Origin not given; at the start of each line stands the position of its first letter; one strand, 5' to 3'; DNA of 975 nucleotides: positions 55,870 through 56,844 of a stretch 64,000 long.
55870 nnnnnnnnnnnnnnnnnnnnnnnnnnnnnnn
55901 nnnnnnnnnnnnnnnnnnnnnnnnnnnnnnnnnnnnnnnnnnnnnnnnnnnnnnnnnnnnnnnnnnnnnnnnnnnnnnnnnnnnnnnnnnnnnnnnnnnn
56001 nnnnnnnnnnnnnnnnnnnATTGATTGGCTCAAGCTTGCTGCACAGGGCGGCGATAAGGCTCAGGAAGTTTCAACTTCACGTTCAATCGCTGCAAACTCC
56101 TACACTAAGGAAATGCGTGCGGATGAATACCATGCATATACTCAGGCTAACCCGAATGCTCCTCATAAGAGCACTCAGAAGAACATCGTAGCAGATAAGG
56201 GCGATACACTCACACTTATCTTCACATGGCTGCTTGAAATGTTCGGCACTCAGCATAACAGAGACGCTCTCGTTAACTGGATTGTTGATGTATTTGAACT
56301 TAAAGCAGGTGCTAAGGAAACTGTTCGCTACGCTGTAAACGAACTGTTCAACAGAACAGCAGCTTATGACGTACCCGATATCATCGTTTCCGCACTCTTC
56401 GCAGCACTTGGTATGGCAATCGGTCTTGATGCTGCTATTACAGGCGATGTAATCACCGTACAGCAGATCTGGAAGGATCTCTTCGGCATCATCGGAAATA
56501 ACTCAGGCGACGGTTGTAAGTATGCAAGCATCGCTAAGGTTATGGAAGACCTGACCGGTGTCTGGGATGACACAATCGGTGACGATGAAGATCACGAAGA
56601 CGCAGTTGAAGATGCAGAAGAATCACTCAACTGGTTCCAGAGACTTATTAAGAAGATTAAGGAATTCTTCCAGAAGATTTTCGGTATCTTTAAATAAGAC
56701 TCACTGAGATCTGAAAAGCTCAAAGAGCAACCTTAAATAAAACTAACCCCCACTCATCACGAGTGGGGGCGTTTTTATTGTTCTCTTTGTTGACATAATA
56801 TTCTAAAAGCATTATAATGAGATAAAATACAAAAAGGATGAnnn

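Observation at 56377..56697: Unusual C-terminal tail shares an FFQKI amphipathic helix with the upstream 2,434-aa protein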

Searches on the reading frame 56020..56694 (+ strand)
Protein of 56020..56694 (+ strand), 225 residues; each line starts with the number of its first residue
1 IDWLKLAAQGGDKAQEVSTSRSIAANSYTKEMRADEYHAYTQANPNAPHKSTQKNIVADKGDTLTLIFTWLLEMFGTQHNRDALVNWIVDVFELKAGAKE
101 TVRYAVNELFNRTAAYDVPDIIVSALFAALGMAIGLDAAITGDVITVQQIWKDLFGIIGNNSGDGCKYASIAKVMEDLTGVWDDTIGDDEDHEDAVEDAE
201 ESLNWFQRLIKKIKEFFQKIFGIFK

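Call 45: search_protein_families(library=pfam, proteins=[window:56020-56694:+], max_evalue=10)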
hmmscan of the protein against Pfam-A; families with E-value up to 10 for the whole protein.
window:56020-56694:+ (225 aa): 1 family
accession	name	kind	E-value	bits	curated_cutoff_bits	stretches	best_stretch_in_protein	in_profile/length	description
PF09840.14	DUF2067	-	0.15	12.1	24.9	1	72-127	37-94/187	Uncharacterized protein conserved in archaea (DUF2067)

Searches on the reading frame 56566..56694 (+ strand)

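Call 45: search_protein_families(library=pfam, proteins=[window:56566-56694:+], max_evalue=10)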
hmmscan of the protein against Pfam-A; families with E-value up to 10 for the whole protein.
seq(43 aa): 3 families
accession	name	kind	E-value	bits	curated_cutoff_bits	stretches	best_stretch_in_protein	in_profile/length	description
PF17320.7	DUF5363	-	0.056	13.7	25.8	1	18-36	3-21/54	Family of unknown function (DUF5363)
PF00512.31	HisKA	-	0.11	13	26.9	1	5-35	31-61/66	His Kinase A (phospho-acceptor) domain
PF01702.25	TGT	-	0.14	11.6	26.3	1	1-41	134-175/357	Queuine tRNA-ribosyltransferase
